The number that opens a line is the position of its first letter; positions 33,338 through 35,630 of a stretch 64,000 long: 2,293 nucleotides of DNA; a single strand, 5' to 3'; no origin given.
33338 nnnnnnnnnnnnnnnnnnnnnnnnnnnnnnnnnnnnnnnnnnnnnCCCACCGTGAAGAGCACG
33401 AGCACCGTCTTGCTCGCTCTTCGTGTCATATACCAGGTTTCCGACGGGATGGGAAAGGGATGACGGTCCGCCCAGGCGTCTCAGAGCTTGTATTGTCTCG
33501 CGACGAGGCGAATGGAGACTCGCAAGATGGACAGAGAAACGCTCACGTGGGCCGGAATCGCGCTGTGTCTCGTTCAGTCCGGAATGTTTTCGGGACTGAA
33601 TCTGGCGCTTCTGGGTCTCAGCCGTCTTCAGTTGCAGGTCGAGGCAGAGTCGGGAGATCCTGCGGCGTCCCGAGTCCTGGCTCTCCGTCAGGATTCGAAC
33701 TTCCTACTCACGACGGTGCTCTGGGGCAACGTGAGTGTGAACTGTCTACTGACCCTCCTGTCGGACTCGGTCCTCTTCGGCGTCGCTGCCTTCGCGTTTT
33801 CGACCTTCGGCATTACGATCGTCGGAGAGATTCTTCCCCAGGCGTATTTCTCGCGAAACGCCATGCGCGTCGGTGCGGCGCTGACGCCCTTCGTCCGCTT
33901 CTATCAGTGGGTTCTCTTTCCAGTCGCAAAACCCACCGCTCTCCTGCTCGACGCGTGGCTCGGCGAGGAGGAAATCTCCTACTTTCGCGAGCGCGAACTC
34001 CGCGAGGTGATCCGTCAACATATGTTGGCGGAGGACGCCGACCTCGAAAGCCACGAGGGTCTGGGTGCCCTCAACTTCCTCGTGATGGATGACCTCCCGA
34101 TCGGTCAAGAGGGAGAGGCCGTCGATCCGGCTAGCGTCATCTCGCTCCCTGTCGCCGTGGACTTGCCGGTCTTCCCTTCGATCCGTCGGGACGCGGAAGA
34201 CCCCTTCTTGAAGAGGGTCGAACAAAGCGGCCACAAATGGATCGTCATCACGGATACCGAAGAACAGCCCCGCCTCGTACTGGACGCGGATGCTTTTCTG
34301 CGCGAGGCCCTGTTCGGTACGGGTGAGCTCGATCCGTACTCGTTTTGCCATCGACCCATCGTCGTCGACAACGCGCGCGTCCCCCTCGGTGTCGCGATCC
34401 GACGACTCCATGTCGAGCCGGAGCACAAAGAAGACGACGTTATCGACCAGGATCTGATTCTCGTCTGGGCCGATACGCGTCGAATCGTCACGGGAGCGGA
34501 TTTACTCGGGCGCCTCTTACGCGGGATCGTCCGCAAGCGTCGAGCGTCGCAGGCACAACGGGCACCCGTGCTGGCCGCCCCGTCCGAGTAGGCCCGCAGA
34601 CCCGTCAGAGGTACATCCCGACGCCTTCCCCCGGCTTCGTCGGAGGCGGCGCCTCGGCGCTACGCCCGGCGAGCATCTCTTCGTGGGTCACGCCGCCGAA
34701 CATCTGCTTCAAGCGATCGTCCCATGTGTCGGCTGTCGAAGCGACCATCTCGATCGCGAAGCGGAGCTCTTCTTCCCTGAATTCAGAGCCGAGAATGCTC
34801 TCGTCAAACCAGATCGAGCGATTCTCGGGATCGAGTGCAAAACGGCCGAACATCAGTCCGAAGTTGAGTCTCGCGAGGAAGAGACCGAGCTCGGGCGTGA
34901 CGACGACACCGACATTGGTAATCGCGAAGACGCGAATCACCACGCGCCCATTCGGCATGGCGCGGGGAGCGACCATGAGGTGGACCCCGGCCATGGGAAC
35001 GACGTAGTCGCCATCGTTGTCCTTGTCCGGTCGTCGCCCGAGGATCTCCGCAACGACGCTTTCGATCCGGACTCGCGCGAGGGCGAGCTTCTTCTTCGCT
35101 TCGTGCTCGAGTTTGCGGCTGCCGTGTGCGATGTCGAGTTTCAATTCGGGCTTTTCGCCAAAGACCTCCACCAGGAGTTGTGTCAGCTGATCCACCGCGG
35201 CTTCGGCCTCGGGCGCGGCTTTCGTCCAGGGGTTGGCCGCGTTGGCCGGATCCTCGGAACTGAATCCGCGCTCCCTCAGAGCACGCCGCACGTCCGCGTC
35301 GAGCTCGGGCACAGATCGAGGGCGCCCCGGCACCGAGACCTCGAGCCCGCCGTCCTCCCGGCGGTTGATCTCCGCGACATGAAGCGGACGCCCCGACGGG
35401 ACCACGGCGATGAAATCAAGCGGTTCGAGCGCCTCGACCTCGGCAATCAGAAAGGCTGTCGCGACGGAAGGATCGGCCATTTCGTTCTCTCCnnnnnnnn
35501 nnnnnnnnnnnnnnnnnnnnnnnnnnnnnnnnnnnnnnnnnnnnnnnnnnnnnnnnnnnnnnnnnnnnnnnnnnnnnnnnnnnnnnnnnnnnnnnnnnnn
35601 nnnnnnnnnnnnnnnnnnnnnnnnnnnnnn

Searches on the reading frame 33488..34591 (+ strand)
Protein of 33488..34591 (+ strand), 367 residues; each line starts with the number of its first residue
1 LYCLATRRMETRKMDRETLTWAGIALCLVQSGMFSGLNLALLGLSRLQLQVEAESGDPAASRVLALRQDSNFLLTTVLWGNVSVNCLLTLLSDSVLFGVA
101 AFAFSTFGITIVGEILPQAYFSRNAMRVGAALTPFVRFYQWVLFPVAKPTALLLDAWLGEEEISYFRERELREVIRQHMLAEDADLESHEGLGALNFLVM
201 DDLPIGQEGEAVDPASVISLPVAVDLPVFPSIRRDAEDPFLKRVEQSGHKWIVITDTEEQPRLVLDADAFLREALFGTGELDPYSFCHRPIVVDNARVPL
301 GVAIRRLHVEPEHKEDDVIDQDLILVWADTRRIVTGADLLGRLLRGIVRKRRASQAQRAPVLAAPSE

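Call 40: search_protein_families(library=pfam, proteins=[window:33488-34591:+], max_evalue=0.00001)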
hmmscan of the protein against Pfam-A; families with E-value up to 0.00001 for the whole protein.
window:33488-34591:+ (367 aa): 1 family
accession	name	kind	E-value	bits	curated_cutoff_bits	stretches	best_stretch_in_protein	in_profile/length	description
PF01595.25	CNNM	-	1.5e-34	119.7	28.4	1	24-178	3-171/181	Cyclin M transmembrane N-terminal domain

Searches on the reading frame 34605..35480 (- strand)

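Call 40: search_protein_families(library=pfam, proteins=[window:34605-35480:-], max_evalue=0.00001)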
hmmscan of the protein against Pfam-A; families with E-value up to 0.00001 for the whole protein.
window:34605-35480:- (291 aa): 2 families
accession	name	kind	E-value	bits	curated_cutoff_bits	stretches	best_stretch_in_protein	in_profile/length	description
PF22551.1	TY-Chap1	-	2.3e-18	66.5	27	1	138-267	6-130/132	T3SS (YopN, CesT) and YbjN peptide-binding chaperone 1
PF10722.14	YbjN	-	9.4e-06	26.3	22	0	151-257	18-124/126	Putative bacterial sensory transduction regulator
